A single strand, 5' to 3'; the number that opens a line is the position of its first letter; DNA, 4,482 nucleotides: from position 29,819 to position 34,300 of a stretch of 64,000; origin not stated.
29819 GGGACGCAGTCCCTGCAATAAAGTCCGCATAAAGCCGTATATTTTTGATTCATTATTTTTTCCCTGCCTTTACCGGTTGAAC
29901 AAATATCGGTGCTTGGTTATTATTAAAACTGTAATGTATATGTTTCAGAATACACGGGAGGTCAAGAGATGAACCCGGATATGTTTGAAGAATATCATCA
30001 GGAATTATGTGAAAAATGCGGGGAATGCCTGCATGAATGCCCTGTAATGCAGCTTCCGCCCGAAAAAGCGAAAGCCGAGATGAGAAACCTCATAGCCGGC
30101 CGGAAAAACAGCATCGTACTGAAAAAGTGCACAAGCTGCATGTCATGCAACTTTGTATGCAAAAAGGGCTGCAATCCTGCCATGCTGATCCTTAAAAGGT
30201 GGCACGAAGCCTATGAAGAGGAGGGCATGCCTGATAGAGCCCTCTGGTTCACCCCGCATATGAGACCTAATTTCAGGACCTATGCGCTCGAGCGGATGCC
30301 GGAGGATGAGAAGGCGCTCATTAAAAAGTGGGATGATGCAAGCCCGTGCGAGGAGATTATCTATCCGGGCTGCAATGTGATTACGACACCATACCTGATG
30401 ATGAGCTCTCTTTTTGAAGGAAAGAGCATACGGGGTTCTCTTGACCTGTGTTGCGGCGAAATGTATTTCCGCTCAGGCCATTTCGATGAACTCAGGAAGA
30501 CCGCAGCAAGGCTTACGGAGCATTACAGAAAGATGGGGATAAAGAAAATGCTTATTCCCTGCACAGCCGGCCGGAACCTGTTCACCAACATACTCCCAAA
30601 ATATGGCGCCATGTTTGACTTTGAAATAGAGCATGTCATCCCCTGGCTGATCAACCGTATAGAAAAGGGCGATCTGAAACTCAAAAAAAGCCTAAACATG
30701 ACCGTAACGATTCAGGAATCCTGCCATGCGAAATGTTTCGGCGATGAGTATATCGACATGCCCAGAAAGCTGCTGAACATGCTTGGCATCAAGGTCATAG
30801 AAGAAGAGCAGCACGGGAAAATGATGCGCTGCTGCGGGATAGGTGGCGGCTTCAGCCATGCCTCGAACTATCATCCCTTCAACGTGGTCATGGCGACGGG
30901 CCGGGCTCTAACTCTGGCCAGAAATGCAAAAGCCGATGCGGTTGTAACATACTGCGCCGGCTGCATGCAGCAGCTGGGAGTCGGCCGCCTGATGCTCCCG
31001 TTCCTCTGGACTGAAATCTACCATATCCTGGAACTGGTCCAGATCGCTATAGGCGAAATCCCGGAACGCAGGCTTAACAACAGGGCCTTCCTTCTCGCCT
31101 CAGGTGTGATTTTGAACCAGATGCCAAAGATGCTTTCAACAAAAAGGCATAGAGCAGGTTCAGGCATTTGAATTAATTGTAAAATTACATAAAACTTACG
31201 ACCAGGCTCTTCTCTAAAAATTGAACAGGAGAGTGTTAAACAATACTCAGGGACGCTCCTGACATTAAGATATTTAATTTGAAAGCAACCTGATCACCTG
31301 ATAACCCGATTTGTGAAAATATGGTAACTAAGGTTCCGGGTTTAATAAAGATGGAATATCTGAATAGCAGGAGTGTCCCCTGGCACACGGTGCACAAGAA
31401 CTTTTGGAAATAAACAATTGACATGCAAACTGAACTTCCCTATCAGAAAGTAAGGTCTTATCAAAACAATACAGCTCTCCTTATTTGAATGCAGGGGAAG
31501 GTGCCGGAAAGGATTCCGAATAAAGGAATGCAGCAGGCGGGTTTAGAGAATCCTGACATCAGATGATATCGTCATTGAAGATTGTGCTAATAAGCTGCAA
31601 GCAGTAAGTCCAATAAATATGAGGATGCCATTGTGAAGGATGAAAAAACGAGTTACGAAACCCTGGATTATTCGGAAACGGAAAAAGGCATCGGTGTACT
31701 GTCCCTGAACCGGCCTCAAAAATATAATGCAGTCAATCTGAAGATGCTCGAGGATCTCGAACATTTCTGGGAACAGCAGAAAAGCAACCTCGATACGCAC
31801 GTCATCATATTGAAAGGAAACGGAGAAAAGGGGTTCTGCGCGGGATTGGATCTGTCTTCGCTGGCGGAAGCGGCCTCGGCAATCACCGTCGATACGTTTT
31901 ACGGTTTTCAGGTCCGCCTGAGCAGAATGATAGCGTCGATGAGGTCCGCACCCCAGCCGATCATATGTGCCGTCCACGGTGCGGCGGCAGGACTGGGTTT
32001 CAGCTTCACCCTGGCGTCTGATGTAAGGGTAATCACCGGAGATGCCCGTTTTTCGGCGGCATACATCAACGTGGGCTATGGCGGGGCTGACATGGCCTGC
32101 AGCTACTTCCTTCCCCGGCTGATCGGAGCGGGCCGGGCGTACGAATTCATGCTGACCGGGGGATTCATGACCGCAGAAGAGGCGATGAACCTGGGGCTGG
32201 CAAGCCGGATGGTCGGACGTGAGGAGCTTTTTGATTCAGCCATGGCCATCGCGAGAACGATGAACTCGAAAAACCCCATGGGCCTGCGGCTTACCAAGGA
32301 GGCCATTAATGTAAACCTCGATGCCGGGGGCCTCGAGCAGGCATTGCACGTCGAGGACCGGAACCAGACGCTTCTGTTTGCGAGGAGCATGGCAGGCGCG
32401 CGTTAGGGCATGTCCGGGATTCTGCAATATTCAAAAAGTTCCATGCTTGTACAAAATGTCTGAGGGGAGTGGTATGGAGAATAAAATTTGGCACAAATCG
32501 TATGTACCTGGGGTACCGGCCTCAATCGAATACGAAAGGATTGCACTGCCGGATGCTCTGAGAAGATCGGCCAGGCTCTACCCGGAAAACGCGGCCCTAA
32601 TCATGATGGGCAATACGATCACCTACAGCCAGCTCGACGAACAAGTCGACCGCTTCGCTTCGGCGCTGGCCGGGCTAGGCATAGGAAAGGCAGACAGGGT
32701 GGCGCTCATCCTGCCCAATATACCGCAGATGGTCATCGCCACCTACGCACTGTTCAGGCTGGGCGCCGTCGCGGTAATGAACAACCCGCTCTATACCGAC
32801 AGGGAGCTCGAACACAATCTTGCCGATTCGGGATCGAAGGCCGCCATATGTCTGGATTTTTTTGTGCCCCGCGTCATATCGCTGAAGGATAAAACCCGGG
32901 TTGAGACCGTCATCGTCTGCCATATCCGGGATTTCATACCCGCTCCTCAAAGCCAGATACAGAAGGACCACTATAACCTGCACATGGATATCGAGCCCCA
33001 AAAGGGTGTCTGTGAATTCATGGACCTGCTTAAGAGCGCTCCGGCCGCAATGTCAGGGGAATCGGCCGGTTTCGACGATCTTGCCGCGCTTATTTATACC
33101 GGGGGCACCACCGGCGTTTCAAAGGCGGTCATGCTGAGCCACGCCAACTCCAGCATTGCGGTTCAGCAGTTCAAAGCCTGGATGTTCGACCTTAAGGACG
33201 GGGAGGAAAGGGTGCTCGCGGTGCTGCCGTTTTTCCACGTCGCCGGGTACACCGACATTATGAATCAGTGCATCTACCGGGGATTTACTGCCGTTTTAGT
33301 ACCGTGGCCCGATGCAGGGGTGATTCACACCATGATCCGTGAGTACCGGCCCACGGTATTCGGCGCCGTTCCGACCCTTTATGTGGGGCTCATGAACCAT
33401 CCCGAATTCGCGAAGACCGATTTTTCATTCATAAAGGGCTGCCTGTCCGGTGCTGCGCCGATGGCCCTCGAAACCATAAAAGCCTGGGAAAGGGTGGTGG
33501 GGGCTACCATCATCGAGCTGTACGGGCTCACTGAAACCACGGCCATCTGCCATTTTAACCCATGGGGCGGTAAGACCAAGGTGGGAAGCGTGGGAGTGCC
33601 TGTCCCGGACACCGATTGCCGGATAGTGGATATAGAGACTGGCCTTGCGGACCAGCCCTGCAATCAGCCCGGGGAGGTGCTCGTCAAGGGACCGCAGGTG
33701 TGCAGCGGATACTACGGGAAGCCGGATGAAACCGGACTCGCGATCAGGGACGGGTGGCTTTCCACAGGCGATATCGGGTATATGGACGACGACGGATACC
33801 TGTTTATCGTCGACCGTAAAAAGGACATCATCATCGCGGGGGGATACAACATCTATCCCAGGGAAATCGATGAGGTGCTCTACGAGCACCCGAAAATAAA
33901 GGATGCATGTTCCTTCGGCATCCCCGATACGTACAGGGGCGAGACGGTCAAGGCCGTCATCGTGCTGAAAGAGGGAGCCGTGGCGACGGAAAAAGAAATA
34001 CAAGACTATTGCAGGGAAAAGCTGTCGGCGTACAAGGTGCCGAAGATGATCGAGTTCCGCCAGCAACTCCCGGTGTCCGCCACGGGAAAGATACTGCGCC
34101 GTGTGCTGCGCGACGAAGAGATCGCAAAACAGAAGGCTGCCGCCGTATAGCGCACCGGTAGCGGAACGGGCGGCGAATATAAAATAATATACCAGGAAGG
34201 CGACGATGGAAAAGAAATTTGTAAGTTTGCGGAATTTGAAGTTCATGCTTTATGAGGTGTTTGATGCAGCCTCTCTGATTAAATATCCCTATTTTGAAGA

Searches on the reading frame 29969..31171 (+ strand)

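Call 79: search_protein_families(library=pfam, proteins=[window:29969-31171:+], max_evalue=0.0001)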
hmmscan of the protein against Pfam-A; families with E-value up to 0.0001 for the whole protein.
window:29969-31171:+ (400 aa): 2 families
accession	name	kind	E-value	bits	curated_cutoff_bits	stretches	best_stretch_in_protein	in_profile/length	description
PF02754.22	CCG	-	2.1e-08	34.6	20.6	1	246-336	1-84/85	Cysteine-rich domain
PF13237.11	Fer4_10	-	3.3e-05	24.1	25.5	1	10-64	5-52/53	4Fe-4S dicluster domain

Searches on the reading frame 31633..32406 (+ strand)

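Call 79: search_protein_families(library=pfam, proteins=[window:31633-32406:+], max_evalue=0.0001)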
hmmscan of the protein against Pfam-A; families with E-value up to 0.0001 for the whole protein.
window:31633-32406:+ (257 aa): 2 families
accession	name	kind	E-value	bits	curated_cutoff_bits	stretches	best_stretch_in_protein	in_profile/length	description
PF00378.25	ECH_1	-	7.8e-40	137.2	27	1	15-250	1-229/251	Enoyl-CoA hydratase/isomerase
PF16113.10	ECH_2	-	1.1e-34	120.8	27.2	1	20-199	1-177/335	Enoyl-CoA hydratase/isomerase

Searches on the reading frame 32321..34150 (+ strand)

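Call 79: search_protein_families(library=pfam, proteins=[window:32321-34150:+], max_evalue=0.0001)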
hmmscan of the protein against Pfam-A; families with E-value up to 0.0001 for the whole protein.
window:32321-34150:+ (609 aa): 2 families
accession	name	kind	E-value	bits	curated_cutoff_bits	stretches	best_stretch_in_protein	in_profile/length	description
PF00501.34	AMP-binding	-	4.7e-93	312.5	29.9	1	80-465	1-384/384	AMP-binding enzyme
PF13193.12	AMP-binding_C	-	4.8e-19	69.5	24.5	1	515-590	1-76/76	AMP-binding enzyme C-terminal domain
